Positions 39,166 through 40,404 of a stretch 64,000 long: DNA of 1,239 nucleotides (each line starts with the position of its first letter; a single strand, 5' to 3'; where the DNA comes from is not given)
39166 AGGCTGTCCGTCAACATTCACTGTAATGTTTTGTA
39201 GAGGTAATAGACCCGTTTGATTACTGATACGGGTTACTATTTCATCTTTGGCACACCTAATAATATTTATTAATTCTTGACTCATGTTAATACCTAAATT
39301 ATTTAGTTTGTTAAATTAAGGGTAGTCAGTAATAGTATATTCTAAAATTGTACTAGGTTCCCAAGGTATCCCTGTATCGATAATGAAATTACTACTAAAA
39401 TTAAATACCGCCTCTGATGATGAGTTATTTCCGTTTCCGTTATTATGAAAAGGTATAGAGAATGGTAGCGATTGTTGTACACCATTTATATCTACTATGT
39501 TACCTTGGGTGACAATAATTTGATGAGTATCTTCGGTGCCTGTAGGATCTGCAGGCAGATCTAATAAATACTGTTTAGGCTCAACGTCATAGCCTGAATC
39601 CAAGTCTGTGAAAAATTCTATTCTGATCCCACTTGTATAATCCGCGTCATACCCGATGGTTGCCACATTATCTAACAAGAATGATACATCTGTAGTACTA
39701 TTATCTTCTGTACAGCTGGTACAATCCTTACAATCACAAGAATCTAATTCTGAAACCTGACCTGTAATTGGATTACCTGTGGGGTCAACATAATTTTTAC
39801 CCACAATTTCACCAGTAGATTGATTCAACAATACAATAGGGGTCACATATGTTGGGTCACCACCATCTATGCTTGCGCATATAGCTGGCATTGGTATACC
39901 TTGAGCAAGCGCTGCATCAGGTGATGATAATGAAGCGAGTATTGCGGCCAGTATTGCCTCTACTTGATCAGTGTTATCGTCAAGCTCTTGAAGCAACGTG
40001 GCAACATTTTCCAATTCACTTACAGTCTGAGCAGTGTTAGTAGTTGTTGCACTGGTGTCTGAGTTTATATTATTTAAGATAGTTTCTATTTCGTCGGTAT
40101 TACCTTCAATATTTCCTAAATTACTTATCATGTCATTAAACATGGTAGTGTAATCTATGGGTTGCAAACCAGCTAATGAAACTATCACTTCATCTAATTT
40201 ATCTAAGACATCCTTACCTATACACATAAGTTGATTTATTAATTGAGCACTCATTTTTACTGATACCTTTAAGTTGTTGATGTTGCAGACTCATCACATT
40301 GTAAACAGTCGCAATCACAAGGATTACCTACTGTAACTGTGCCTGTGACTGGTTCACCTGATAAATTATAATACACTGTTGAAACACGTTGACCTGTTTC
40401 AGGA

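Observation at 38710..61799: Cysteine-rich outer virion with cysteine-free ejected proteins: possible disulfide- or metal-crosslinked phage particle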

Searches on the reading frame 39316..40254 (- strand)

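Call 9: search_protein_families(library=pfam, proteins=[window:39316-40254:-], max_evalue=0.01)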
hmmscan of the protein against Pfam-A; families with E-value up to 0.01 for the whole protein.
window:39316-40254:- (312 aa): 1 family
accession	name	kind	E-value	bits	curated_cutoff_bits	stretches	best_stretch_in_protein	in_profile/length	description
PF08389.18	Xpo1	-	0.0017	18.8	22.7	1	16-112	4-97/147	Exportin 1-like protein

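Call 95: search_protein_families(library=phrogs, proteins=[window:39316-40254:-], max_evalue=0.01)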
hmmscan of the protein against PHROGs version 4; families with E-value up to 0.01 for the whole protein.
window:39316-40254:- (312 aa): 0 families
